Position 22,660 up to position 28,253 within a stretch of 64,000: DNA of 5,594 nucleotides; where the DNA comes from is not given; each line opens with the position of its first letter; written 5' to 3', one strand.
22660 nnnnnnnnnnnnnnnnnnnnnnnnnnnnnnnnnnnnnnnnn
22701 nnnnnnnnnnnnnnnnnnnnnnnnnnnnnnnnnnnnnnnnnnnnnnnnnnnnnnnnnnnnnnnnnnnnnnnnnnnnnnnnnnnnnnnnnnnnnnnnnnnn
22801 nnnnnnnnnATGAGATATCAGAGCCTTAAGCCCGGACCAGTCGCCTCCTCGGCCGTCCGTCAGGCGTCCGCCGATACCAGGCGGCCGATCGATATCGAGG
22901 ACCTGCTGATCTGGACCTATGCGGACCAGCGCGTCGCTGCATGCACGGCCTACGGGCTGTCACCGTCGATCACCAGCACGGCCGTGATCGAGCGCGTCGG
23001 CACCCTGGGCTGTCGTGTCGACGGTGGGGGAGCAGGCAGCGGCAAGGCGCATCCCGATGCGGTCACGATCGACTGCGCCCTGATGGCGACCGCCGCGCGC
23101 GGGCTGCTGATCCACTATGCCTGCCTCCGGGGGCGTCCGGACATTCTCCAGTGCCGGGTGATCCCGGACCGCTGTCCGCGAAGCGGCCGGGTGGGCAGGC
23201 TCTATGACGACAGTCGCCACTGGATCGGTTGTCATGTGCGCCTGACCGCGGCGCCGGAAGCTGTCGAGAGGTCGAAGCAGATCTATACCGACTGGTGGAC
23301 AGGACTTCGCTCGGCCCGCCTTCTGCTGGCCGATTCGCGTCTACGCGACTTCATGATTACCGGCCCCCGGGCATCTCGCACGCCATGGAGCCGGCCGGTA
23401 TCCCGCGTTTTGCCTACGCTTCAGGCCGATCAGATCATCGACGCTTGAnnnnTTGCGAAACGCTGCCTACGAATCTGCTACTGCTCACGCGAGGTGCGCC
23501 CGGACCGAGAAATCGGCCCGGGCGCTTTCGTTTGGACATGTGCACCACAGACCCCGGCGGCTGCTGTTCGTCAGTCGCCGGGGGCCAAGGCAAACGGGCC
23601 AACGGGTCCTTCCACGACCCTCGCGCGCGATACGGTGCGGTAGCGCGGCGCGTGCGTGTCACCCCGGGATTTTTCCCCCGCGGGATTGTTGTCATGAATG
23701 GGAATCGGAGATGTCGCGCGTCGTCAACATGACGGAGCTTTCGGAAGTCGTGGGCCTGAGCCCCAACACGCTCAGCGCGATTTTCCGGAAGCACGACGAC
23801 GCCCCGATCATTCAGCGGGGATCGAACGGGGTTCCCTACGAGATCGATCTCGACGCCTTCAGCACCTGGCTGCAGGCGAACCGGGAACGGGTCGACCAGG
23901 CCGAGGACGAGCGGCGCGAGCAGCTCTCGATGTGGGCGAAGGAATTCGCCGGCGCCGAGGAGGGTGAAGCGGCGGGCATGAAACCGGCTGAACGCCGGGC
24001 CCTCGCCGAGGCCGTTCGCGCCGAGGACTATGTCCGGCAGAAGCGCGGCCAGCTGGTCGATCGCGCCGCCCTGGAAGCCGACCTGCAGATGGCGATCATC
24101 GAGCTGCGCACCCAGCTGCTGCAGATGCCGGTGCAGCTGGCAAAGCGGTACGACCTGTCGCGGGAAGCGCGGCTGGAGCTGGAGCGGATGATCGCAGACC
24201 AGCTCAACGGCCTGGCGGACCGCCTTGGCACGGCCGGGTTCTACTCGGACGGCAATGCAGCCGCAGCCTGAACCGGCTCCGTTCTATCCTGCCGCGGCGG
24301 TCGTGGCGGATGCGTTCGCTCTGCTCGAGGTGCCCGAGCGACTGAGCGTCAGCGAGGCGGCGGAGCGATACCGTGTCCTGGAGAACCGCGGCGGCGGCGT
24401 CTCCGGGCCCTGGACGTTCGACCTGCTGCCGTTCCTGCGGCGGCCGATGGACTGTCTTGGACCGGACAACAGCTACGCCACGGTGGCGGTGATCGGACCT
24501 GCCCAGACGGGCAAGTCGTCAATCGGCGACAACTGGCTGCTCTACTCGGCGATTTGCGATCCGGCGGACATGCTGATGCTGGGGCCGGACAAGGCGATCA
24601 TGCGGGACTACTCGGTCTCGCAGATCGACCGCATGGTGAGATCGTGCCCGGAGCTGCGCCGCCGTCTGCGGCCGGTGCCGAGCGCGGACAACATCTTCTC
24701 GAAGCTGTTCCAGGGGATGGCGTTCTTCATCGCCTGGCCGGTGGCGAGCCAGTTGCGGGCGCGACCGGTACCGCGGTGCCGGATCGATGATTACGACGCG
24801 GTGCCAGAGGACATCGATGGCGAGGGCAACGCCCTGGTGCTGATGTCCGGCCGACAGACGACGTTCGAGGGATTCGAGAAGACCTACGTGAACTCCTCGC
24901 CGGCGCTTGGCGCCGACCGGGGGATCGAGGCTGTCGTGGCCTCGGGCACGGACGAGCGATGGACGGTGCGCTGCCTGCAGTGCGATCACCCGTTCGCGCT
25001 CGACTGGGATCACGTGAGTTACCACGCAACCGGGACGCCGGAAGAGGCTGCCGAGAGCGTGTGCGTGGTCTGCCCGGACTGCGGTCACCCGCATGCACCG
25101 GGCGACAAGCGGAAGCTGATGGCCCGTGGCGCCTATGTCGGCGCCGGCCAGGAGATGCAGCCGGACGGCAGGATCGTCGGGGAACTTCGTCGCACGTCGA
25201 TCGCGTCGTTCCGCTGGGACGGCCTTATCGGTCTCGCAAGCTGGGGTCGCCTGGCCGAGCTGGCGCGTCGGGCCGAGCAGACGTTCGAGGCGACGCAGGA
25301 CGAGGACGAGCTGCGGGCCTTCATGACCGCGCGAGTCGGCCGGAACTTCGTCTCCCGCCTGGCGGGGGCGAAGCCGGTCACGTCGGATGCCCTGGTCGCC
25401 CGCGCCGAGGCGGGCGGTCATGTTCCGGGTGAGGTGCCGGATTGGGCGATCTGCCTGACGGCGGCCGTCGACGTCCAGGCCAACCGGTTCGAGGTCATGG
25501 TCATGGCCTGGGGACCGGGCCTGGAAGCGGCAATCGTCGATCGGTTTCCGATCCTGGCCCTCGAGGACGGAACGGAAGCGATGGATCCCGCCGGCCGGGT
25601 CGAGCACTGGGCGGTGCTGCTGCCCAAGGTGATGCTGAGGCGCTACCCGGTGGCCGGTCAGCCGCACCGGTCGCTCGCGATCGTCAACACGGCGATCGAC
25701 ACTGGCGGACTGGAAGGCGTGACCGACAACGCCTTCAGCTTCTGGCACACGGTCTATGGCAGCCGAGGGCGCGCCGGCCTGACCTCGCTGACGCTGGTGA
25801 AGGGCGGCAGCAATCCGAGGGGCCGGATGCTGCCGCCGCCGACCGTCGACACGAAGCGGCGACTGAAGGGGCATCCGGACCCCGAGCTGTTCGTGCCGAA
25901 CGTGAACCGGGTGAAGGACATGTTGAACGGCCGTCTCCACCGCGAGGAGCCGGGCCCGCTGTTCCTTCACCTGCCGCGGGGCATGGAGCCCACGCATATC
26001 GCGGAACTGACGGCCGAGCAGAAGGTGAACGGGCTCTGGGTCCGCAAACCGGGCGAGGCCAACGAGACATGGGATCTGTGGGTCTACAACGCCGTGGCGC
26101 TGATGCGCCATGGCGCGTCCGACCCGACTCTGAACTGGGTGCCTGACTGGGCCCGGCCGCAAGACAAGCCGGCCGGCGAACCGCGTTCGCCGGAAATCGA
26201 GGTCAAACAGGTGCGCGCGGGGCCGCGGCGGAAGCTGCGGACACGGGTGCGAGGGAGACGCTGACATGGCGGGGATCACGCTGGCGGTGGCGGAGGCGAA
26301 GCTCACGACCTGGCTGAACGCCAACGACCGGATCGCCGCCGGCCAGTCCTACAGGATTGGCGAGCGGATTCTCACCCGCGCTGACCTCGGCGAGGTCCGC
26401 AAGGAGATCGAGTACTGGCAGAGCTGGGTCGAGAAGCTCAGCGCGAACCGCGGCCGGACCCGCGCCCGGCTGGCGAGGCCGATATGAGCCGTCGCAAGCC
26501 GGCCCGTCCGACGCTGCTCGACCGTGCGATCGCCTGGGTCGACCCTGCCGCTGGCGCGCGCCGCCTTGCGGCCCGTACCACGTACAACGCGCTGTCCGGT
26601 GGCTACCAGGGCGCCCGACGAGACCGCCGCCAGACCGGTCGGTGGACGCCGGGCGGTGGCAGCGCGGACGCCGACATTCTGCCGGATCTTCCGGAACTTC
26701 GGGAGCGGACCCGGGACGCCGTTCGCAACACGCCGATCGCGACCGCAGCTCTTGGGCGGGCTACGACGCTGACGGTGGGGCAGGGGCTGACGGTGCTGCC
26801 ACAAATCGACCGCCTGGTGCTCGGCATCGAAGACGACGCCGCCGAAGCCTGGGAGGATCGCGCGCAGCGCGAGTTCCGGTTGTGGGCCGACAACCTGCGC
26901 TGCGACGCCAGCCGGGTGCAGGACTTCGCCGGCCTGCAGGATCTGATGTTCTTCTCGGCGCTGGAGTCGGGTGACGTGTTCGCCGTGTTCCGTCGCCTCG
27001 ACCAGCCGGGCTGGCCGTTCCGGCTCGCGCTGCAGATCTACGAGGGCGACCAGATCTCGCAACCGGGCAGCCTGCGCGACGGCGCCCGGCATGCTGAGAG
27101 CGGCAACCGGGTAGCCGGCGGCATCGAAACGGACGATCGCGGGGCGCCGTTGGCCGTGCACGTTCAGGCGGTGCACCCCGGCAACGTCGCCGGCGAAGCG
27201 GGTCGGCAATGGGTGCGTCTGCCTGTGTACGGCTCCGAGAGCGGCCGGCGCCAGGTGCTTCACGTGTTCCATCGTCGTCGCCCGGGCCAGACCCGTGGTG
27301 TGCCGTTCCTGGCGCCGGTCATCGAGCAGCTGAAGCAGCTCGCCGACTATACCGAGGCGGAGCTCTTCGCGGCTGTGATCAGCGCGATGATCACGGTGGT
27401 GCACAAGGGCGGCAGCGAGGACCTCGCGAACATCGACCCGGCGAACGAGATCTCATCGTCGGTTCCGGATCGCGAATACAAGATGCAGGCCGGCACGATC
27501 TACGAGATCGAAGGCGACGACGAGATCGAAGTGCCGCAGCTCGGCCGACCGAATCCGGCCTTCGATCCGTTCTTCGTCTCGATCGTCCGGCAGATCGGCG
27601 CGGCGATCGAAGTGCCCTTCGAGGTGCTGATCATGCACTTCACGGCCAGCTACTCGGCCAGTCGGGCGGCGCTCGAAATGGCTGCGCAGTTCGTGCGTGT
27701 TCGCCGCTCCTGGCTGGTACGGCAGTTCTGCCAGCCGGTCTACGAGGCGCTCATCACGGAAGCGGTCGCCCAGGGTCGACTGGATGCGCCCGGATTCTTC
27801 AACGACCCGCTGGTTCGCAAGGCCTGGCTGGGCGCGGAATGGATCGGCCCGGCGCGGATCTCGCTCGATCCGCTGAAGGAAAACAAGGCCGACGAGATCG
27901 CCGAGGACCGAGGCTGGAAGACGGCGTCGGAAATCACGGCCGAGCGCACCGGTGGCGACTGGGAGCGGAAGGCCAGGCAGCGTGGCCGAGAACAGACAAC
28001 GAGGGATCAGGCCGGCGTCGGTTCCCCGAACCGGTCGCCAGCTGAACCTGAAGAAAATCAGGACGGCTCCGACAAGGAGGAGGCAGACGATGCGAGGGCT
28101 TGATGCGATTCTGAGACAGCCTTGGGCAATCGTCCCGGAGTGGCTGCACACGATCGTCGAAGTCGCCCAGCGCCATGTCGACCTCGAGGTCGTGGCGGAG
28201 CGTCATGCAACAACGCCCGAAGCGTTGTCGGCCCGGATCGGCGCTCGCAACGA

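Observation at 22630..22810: Low-GC gap downstream of the P4-type primase-helicase with three short tandem duplications and an inverted repeat: candidate replication origin or late-control region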

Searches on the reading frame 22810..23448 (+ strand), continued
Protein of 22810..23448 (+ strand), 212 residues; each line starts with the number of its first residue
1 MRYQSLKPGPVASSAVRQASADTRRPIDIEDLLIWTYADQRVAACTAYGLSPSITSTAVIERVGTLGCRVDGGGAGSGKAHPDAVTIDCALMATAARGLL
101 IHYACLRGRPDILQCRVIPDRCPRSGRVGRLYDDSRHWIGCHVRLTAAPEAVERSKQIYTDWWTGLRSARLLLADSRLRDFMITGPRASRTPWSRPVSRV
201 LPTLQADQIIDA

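Call 63: search_protein_families(library=phrogs, proteins=[L004:1733-3643:+, L013:3-1772:+, L010:2151-3740:+, L011:2304-3728:+, L012:1292-3076:+, L012:3079-4014:+, L014:1437-2921:+, L014:2920-4005:+], max_evalue=0.001)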
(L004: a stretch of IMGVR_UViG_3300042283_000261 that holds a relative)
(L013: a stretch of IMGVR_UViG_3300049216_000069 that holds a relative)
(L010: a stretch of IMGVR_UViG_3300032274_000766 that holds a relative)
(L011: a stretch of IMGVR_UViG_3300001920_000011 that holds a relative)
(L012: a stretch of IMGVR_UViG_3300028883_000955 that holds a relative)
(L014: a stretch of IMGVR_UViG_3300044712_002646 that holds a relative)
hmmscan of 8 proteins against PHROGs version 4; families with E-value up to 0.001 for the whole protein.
L004:1733-3643:+ (636 aa): 2 families
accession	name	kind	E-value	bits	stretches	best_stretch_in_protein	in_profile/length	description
phrog_21086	-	unknown function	2.4e-63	215.7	1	50-626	44-598/617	-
phrog_35358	-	DNA, RNA and nucleotide metabolism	7.4e-50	170.8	1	158-628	470-943/968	DNA primase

L013:3-1772:+ (589 aa): 2 families
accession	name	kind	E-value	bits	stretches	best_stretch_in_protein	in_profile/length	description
phrog_21086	-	unknown function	3.6e-135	452.9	1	11-573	52-591/617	-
phrog_35358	-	DNA, RNA and nucleotide metabolism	7e-22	78.2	1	8-504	407-882/968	DNA primase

L010:2151-3740:+ (529 aa): 8 families
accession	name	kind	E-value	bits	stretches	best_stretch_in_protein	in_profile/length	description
phrog_1156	-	DNA, RNA and nucleotide metabolism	9.2e-119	399.3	1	40-503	353-834/855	DNA primase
phrog_1829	-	DNA, RNA and nucleotide metabolism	3.9e-101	340.4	1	52-499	324-760/772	DNA primase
phrog_6088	-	DNA, RNA and nucleotide metabolism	3.6e-94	317.7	1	53-500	333-769/772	DNA primase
phrog_2478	-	DNA, RNA and nucleotide metabolism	2.3e-90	304.9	1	29-501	382-847/854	DNA polymerase/primase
phrog_16950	-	DNA, RNA and nucleotide metabolism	3.7e-69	234.5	1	53-469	367-802/843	DNA primase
phrog_1883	-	DNA, RNA and nucleotide metabolism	2e-63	215.9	1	128-498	388-751/756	DNA helicase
phrog_864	-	DNA, RNA and nucleotide metabolism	2.7e-63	215.8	1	173-496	306-627/1064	DNA primase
phrog_7601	-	unknown function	3.9e-32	112.8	1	219-487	9-264/289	-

L011:2304-3728:+ (474 aa): 10 families
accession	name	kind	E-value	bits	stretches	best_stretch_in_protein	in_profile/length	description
phrog_864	-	DNA, RNA and nucleotide metabolism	1.7e-52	180.1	1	54-420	231-588/1064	DNA primase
phrog_1156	-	DNA, RNA and nucleotide metabolism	1.5e-42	147.2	1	116-465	483-835/855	DNA primase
phrog_1829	-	DNA, RNA and nucleotide metabolism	1.7e-38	133.3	1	116-429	430-734/772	DNA primase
phrog_6088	-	DNA, RNA and nucleotide metabolism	8.6e-35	121.3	1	82-412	397-721/772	DNA primase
phrog_7601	-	unknown function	4.2e-27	96.3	1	194-389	18-211/289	-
phrog_2478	-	DNA, RNA and nucleotide metabolism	2.7e-24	86.3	1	87-415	478-804/854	DNA polymerase/primase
phrog_16950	-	DNA, RNA and nucleotide metabolism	1.6e-17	63.7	1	114-345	479-712/843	DNA primase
phrog_1883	-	DNA, RNA and nucleotide metabolism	1e-13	51.5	1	196-412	491-708/756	DNA helicase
phrog_16213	-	DNA, RNA and nucleotide metabolism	2e-09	37.3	1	114-424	313-627/732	DNA primase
phrog_2249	-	DNA, RNA and nucleotide metabolism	1.2e-05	25.2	1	57-330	404-655/802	DNA primase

L012:1292-3076:+ (594 aa): 8 families
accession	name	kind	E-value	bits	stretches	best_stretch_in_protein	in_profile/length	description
phrog_19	-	DNA, RNA and nucleotide metabolism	2e-92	312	1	111-586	139-582/621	DnaB-like replicative helicase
phrog_243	-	DNA, RNA and nucleotide metabolism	2.2e-35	122.9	1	297-587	11-270/273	DnaB-like replicative helicase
phrog_11530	-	unknown function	3.8e-35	122.4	1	406-526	5-124/184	-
phrog_239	-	DNA, RNA and nucleotide metabolism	2.2e-31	110.6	1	256-578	299-592/801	DNA primase/helicase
phrog_19347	-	unknown function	2.7e-13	51.1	1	500-583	2-77/79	-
phrog_5482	-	unknown function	6.8e-08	32.6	1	321-582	49-296/341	-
phrog_23150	-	unknown function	2.7e-06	28.1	1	137-343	11-214/217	-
phrog_20000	-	unknown function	4.9e-06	27.6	1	121-235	15-129/132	-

L012:3079-4014:+ (311 aa): 1 family
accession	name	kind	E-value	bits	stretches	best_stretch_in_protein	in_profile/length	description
phrog_24189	-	unknown function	0.00061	21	1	59-121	80-144/151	-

L014:1437-2921:+ (494 aa): 9 families
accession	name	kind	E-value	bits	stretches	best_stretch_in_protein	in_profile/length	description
phrog_19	-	DNA, RNA and nucleotide metabolism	2.8e-102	344.6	1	16-487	155-586/621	DnaB-like replicative helicase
phrog_243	-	DNA, RNA and nucleotide metabolism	2e-45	155.9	1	189-485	12-271/273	DnaB-like replicative helicase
phrog_11530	-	unknown function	2.1e-37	129.7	1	305-426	6-127/184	-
phrog_239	-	DNA, RNA and nucleotide metabolism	4.5e-30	106.2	1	177-417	327-558/801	DNA primase/helicase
phrog_20000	-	unknown function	7.4e-29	101.5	1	18-113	25-121/132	-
phrog_19347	-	unknown function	4.3e-15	56.8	1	396-481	1-78/79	-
phrog_23150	-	unknown function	2.2e-10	41.5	1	24-236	11-216/217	-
phrog_97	-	other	2e-06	28.3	1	189-276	42-126/506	UvsX-like recombinase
phrog_3123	-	unknown function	1.1e-05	25.2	1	212-392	339-518/583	-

L014:2920-4005:+ (361 aa): 3 families
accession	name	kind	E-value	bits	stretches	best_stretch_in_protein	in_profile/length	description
phrog_21423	-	unknown function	8.7e-09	36.5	1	2-110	5-110/157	-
phrog_3729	-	DNA, RNA and nucleotide metabolism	9.3e-09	35.9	1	2-108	5-101/356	replication initiation protein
phrog_15931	-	unknown function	0.00026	21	1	2-109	5-109/482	-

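Call 69: find_encoding_contigs(protein=P0001, flank=3000, max_places=5)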
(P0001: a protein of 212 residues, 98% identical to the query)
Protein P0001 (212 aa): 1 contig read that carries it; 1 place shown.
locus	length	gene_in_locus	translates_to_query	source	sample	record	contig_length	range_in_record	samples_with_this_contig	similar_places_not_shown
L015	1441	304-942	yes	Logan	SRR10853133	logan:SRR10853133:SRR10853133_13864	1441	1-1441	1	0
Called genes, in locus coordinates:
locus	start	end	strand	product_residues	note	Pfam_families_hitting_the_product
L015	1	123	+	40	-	?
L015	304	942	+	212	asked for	-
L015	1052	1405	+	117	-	PF01844:HNH (weak)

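Call 87: search_protein_families(library=pfam, proteins=[L014:4644-5042:+, L014:5109-5735:+, L014:5641-7398:+, L010:5061-6431:+, L010:6428-6982:+, L011:4689-5723:+, L011:5611-7401:+, L013:2644-3024:+, L013:3119-3583:+, L013:3555-4055:+], max_evalue=0.01)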
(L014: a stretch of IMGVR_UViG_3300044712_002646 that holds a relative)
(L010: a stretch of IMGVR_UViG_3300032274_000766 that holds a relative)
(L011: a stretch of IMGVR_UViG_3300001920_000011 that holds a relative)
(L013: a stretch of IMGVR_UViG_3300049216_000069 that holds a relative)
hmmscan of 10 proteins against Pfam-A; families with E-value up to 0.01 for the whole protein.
L014:4644-5042:+ (132 aa): 1 family
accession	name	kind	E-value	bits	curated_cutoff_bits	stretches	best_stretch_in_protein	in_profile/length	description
PF01844.29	HNH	-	3.5e-05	24.3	21.4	1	73-120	1-45/47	HNH endonuclease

L014:5109-5735:+ (208 aa): 1 family
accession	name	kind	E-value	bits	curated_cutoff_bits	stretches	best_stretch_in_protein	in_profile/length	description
PF05119.17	Terminase_4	-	4.5e-18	65.9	24.7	1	70-162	1-91/98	Phage terminase, small subunit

L014:5641-7398:+ (585 aa): 2 families
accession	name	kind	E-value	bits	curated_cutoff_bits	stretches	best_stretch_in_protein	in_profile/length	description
PF20441.4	TerL_nuclease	-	3.4e-30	105.6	24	1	263-564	2-283/286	Terminase large subunit, endonuclease domain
PF03354.21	TerL_ATPase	-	1.2e-28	100.5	23.7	1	89-243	6-164/178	Terminase large subunit, ATPase domain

L010:5061-6431:+ (456 aa): 3 families
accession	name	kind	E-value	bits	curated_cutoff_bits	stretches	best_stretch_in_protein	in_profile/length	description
PF01555.25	N6_N4_Mtase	-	4.9e-30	105.6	26.7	1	223-421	3-219/221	DNA methylase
PF03602.21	Cons_hypoth95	-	4e-07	30.3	24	0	383-429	41-88/182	Conserved hypothetical protein 95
PF02195.25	ParB_N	-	5.2e-07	30.1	26.3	1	10-96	3-93/95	ParB N-terminal domain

L010:6428-6982:+ (184 aa): 0 families

L011:4689-5723:+ (344 aa): 1 family
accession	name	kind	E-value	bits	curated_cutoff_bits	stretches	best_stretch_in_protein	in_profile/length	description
PF05119.17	Terminase_4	-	3.2e-19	69.6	24.7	1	194-288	1-91/98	Phage terminase, small subunit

L011:5611-7401:+ (596 aa): 2 families
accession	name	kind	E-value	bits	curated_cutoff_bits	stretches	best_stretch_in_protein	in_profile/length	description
PF20441.4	TerL_nuclease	-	4.6e-37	128.2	24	1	284-578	4-280/286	Terminase large subunit, endonuclease domain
PF03354.21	TerL_ATPase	-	2.4e-28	99.5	23.7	1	103-273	1-175/178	Terminase large subunit, ATPase domain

L013:2644-3024:+ (126 aa): 1 family
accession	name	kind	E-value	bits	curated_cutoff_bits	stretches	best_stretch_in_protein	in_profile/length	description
PF01844.29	HNH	-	0.00024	21.6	21.4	1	73-115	3-46/47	HNH endonuclease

L013:3119-3583:+ (154 aa): 2 families
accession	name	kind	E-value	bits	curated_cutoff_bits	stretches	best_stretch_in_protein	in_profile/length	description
PF13384.12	HTH_23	-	0.00016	21.8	24.6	1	30-60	4-36/50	Homeodomain-like domain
PF08281.18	Sigma70_r4_2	-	0.0076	16.3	25.7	0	33-64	16-49/54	Sigma-70, region 4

L013:3555-4055:+ (166 aa): 0 families

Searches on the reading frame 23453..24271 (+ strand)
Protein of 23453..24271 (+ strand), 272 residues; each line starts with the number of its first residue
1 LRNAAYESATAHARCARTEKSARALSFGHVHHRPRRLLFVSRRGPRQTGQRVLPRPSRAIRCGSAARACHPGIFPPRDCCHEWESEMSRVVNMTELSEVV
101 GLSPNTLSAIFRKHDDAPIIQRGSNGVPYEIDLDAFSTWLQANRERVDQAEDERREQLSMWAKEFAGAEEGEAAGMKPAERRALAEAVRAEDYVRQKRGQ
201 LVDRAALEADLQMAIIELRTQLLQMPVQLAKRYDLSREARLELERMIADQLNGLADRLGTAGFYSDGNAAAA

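Call 8: search_protein_families(library=pfam, proteins=[window:23453-24271:+], max_evalue=0.01)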
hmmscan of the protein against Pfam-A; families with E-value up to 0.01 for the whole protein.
window:23453-24271:+ (272 aa): 0 families

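Call 9: search_protein_families(library=phrogs, proteins=[window:23453-24271:+], max_evalue=0.01)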
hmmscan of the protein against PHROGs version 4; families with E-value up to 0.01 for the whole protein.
window:23453-24271:+ (272 aa): 4 families
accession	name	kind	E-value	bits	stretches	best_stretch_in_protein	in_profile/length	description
phrog_57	-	head and packaging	2.3e-15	58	1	85-258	7-173/199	terminase small subunit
phrog_141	-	head and packaging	1.6e-10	41.6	1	84-259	9-162/183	terminase small subunit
phrog_668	-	DNA, RNA and nucleotide metabolism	0.0027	18.4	1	91-157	64-127/181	HTH DNA binding protein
phrog_66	-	integration and excision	0.01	16.6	0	84-215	87-203/412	excisionase and transcriptional regulator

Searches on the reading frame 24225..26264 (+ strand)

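Call 8: search_protein_families(library=pfam, proteins=[window:24225-26264:+], max_evalue=0.01)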
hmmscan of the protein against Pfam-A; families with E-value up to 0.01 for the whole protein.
window:24225-26264:+ (679 aa): 2 families
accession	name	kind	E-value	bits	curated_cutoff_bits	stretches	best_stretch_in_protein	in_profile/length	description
PF05876.18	GpA_ATPase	-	4e-57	194.1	25.6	1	59-302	3-245/247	Phage terminase large subunit gpA, ATPase domain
PF20454.4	GpA_nuclease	-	1.1e-49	169.7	22.5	1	329-632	4-290/294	Terminase large subunit gpA, endonuclease domain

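Call 9: search_protein_families(library=phrogs, proteins=[window:24225-26264:+], max_evalue=0.01)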
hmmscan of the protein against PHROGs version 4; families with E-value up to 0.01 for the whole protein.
window:24225-26264:+ (679 aa): 11 families
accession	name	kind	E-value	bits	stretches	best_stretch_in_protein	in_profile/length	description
phrog_15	-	head and packaging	2.1e-157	527.6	1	19-674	334-972/1330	terminase large subunit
phrog_23163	-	unknown function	1.9e-21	77.1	1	23-145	7-128/130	-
phrog_15657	-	unknown function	2.5e-18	67.5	1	353-537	49-207/230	-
phrog_12089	-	unknown function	3.2e-18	67.1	1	489-645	3-161/208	-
phrog_16406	-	unknown function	1.1e-08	35.2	1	363-449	137-218/601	-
phrog_33134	-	head and packaging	5.9e-08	34.1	1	273-378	16-122/132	terminase large subunit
phrog_3925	-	head and packaging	8.5e-08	33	1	28-141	28-138/150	terminase large subunit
phrog_21311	-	head and packaging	1.4e-07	32.6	1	126-288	7-175/218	terminase large subunit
phrog_675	-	head and packaging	1.6e-06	27.7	1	82-289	53-267/576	terminase large subunit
phrog_20035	-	unknown function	8.5e-05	23.6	1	22-81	4-62/76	-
phrog_23186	-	unknown function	0.0091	17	0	247-289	17-58/67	-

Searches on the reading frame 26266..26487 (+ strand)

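Call 8: search_protein_families(library=pfam, proteins=[window:26266-26487:+], max_evalue=0.01)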
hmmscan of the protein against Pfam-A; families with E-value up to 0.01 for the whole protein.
window:26266-26487:+ (73 aa): 1 family
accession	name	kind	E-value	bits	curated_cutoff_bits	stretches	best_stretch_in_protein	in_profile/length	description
PF19645.4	DUF6148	-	1.9e-12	47.5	27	1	1-68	1-67/74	Family of unknown function (DUF6148)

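Call 9: search_protein_families(library=phrogs, proteins=[window:26266-26487:+], max_evalue=0.01)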
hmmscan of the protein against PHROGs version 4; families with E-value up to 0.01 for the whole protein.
window:26266-26487:+ (73 aa): 2 families
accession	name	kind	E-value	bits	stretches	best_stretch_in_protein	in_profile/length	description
phrog_118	-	connector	1.2e-19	71.1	1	4-72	3-72/76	head-tail adaptor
phrog_35772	-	unknown function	3.5e-05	25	1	3-54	63-114/136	-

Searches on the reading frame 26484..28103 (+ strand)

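Call 8: search_protein_families(library=pfam, proteins=[window:26484-28103:+], max_evalue=0.01)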
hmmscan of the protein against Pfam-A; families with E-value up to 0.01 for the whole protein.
window:26484-28103:+ (539 aa): 1 family
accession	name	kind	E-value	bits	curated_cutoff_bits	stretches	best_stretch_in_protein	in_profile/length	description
PF05136.18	Phage_portal_2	-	2.6e-88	297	32.9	1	48-408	2-354/354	Phage portal protein, lambda family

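Call 9: search_protein_families(library=phrogs, proteins=[window:26484-28103:+], max_evalue=0.01)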
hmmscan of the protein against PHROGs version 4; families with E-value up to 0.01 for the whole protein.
window:26484-28103:+ (539 aa): 4 families
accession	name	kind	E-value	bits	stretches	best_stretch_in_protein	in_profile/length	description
phrog_21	-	head and packaging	6.1e-116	389.7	1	7-536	7-527/1362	portal protein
phrog_537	-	head and packaging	2.6e-41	142.3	1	329-536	23-229/233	portal protein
phrog_3993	-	unknown function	0.00011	23.2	1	50-140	34-124/195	-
phrog_30178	-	head and packaging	0.00095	20.4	1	32-90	29-87/122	portal protein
